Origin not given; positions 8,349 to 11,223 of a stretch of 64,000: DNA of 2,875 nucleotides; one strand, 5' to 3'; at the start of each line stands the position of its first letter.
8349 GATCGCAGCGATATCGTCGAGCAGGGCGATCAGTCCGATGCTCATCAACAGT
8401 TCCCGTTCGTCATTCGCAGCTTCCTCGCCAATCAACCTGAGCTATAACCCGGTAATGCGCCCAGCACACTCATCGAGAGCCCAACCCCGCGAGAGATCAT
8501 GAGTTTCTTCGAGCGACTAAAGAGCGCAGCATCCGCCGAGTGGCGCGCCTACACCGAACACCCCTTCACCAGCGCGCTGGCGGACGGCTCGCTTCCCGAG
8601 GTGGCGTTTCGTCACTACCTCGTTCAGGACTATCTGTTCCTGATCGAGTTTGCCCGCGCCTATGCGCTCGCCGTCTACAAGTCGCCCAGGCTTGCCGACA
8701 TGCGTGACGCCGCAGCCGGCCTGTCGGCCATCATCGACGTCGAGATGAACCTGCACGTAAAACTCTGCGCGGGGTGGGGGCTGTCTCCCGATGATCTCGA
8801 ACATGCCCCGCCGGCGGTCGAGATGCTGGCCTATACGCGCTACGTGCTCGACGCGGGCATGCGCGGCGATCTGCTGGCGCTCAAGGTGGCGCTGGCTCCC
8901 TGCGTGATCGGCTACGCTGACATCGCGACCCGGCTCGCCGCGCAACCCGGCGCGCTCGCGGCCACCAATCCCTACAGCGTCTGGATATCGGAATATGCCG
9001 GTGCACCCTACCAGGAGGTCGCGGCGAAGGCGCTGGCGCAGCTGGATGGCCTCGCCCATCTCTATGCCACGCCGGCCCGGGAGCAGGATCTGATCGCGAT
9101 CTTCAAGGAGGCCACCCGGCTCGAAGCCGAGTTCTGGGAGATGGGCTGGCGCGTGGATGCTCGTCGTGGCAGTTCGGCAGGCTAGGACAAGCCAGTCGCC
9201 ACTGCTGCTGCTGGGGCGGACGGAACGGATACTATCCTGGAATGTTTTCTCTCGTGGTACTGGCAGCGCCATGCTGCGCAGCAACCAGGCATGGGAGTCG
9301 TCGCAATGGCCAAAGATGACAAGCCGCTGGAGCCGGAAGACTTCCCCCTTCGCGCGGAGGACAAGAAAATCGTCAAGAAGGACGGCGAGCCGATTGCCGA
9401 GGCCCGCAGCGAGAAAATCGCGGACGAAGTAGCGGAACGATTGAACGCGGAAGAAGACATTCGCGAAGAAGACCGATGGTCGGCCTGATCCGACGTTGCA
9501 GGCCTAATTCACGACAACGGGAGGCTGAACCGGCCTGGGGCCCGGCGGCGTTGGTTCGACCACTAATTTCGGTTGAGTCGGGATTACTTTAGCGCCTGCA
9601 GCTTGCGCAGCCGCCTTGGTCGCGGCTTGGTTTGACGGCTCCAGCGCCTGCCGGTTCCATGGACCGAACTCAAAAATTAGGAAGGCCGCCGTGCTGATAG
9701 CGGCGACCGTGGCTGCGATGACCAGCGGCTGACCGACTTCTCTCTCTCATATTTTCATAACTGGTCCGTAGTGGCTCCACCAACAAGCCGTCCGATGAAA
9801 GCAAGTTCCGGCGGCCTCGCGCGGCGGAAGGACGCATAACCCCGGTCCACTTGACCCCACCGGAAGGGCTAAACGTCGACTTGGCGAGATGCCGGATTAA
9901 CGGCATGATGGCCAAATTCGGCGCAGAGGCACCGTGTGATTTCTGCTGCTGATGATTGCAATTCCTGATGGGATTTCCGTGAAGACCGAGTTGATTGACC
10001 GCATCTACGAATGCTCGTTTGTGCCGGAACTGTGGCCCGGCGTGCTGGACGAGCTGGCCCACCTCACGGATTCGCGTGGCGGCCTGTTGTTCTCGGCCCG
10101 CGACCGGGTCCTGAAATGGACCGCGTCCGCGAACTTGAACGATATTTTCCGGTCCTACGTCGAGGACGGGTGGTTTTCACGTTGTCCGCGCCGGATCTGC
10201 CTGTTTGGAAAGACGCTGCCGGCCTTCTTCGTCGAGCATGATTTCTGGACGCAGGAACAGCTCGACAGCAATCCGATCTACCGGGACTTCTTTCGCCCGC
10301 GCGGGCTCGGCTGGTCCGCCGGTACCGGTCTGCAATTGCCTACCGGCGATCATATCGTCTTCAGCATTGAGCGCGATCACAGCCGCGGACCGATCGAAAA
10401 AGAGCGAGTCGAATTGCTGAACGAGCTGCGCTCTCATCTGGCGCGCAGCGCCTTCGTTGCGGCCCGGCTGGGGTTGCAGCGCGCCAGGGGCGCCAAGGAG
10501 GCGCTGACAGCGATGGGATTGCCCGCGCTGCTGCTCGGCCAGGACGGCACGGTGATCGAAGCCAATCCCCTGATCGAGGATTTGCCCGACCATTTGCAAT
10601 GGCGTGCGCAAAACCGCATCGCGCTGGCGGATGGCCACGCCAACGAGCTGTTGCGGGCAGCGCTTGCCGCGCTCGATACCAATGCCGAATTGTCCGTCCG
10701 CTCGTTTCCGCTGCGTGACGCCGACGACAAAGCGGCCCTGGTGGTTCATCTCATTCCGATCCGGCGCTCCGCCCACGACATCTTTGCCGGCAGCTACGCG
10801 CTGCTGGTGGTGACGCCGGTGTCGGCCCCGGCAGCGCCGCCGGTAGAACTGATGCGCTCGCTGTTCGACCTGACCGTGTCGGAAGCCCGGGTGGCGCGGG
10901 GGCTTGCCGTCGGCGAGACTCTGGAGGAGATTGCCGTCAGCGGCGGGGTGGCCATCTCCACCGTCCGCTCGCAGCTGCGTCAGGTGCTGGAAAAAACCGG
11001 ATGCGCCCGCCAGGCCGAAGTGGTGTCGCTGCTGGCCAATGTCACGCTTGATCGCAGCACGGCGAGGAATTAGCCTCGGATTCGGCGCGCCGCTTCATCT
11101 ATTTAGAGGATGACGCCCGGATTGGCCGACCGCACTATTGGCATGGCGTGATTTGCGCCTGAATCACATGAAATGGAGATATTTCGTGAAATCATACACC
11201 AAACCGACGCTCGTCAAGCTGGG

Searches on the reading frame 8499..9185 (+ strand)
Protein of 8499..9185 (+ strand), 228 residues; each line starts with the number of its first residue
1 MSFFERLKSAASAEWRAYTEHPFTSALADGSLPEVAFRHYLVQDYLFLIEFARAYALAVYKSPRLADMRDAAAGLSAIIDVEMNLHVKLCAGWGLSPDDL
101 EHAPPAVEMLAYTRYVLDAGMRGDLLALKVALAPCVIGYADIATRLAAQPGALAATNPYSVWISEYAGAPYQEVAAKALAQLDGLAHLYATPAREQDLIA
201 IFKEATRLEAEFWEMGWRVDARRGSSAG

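Call 3: search_protein_families(library=pfam, proteins=[window:8499-9185:+], max_evalue=0.01)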
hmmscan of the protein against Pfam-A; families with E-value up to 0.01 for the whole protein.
window:8499-9185:+ (228 aa): 1 family
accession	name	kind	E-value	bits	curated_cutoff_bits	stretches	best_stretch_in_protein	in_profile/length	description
PF03070.21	TENA_THI-4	-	5.4e-46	157.5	22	1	14-218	7-209/210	TENA/THI-4/PQQC family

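Call 4: search_protein_families(library=ncbifam, proteins=[window:8499-9185:+], max_evalue=0.01)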
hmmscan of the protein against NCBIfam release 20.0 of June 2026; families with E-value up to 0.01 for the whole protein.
window:8499-9185:+ (228 aa): 3 families
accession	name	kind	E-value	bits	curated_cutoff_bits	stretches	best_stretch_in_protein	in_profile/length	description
TIGR04306.1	salvage_TenA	equivalog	1e-37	129.9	130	1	14-217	4-206/208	thiaminase II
NF011301.0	PRK14713.1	equivalog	6.5e-27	94.5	512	1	3-220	322-530/534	bifunctional hydroxymethylpyrimidine kinase/phosphomethylpyrimidine kinase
NF007070.0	PRK09517.1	equivalog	2.3e-20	72.5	761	1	11-215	553-748/755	multifunctional thiamine-phosphate pyrophosphorylase/synthase/phosphomethylpyrimidine kinase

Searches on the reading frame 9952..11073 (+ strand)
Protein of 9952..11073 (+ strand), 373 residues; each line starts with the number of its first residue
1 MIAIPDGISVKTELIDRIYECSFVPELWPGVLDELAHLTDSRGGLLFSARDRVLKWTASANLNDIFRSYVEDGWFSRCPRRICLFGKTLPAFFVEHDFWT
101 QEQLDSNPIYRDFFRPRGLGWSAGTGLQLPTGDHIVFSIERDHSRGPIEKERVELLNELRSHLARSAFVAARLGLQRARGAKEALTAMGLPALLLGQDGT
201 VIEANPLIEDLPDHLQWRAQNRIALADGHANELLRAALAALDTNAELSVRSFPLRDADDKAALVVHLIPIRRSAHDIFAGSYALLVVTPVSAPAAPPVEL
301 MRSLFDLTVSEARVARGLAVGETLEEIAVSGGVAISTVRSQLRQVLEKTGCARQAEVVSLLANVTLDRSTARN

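Call 3: search_protein_families(library=pfam, proteins=[window:9952-11073:+], max_evalue=0.01)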
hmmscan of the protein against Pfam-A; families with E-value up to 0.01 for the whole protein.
window:9952-11073:+ (373 aa): 1 family
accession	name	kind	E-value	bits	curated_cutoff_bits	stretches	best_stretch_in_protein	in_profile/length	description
PF00196.25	GerE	-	0.0091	16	23.5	0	307-359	3-55/57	Bacterial regulatory proteins, luxR family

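Call 4: search_protein_families(library=ncbifam, proteins=[window:9952-11073:+], max_evalue=0.01)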
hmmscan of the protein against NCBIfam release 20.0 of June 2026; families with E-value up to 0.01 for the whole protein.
window:9952-11073:+ (373 aa): 1 family
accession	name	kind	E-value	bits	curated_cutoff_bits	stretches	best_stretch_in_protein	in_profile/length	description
NF041232.1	BagY_FevT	exception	1.8e-07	30.4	700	1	100-361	99-351/367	LuxR family transcriptional regulator BagY/FevT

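Call 24: search_protein_families(library=pfam, proteins=[window:9952-11070:+], max_evalue=10)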
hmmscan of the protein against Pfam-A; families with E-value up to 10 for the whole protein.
seq(373 aa): 5 families
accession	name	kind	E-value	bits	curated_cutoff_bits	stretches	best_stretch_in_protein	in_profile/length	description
PF00196.25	GerE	-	0.0091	16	23.5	1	307-359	3-55/57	Bacterial regulatory proteins, luxR family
PF08281.18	Sigma70_r4_2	-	0.024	14.7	25.7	1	321-348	26-53/54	Sigma-70, region 4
PF04545.22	Sigma70_r4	-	0.1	12.6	24.1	1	321-348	20-47/50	Sigma-70, region 4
PF08442.15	ATP-grasp_2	-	0.26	11.3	29.5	1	148-208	143-201/202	ATP-grasp domain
PF02477.20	Nairo_nucleo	-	0.36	10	25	1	142-256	189-301/443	Nucleocapsid N protein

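Call 59: search_solved_structures(query=window:9952-11073:+, max_evalue=1, show_alignments=1)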
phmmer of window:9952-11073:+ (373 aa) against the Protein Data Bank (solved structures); distinct sequences matched with E-value up to 1: 1.
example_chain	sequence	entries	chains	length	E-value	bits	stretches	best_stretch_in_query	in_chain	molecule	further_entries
1h0m_A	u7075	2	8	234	0.022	17.1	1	309-360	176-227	Transcriptional activator protein TraR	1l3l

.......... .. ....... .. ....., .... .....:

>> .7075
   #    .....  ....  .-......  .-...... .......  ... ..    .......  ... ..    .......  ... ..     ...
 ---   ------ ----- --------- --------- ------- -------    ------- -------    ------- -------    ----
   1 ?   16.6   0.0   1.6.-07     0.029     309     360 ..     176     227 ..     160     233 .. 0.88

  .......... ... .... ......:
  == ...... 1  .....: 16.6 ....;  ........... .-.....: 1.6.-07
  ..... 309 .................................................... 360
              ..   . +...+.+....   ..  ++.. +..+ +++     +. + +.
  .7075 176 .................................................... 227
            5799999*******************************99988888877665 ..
